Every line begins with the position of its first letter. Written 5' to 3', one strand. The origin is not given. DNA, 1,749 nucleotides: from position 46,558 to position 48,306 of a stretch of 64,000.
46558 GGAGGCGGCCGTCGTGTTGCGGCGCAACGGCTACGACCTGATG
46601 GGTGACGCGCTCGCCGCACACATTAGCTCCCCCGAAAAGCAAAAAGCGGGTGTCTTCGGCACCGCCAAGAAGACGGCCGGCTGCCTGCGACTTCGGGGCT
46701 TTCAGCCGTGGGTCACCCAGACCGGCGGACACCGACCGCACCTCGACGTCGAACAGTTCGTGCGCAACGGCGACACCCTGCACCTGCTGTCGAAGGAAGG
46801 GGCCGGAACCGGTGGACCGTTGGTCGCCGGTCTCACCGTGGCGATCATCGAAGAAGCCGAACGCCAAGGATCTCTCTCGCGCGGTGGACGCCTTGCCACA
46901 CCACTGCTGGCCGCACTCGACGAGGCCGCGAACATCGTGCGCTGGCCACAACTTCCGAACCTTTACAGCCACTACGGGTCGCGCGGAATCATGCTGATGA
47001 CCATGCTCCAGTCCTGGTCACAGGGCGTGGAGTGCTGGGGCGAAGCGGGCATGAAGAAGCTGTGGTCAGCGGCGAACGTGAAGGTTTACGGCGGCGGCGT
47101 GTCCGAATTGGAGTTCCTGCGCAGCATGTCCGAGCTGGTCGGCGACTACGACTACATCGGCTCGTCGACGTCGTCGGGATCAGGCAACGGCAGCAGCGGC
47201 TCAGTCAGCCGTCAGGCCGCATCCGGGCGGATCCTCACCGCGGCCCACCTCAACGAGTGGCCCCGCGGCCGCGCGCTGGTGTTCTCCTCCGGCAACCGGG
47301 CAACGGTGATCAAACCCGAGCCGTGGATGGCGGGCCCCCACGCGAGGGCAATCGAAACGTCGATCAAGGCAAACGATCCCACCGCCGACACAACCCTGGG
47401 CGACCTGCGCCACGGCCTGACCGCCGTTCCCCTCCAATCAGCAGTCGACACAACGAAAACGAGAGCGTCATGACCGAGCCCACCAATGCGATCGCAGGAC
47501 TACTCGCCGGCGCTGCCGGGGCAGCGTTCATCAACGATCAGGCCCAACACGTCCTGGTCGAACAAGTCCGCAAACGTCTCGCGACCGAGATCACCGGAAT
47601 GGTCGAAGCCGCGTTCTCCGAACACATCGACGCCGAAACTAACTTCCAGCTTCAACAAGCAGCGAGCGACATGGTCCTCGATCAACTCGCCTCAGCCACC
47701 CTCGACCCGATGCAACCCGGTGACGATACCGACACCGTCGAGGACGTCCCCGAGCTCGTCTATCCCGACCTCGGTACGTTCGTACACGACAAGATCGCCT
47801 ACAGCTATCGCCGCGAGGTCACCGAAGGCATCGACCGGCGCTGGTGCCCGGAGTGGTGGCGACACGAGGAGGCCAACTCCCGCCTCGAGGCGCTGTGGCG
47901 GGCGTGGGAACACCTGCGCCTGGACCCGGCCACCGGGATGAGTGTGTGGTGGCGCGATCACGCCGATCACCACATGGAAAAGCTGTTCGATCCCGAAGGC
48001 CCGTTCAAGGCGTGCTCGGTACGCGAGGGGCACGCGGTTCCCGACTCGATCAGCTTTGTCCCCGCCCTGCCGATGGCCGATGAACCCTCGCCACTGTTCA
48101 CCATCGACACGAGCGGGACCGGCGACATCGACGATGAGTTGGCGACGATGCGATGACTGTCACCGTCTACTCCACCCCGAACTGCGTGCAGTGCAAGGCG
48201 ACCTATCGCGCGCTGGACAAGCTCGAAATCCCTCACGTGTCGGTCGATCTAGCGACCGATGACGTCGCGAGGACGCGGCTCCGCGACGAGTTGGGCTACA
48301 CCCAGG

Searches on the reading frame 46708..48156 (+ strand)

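Call 13: search_protein_families(library=pfam, proteins=[window:46708-48156:+], max_evalue=0.01)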
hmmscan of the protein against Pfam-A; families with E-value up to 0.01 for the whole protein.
window:46708-48156:+ (482 aa): 1 family
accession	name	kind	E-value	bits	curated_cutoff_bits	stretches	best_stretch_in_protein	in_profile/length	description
PF16259.10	DUF4913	-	6.2e-38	129.5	25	1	352-443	1-92/104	Domain of unknown function (DUF4913)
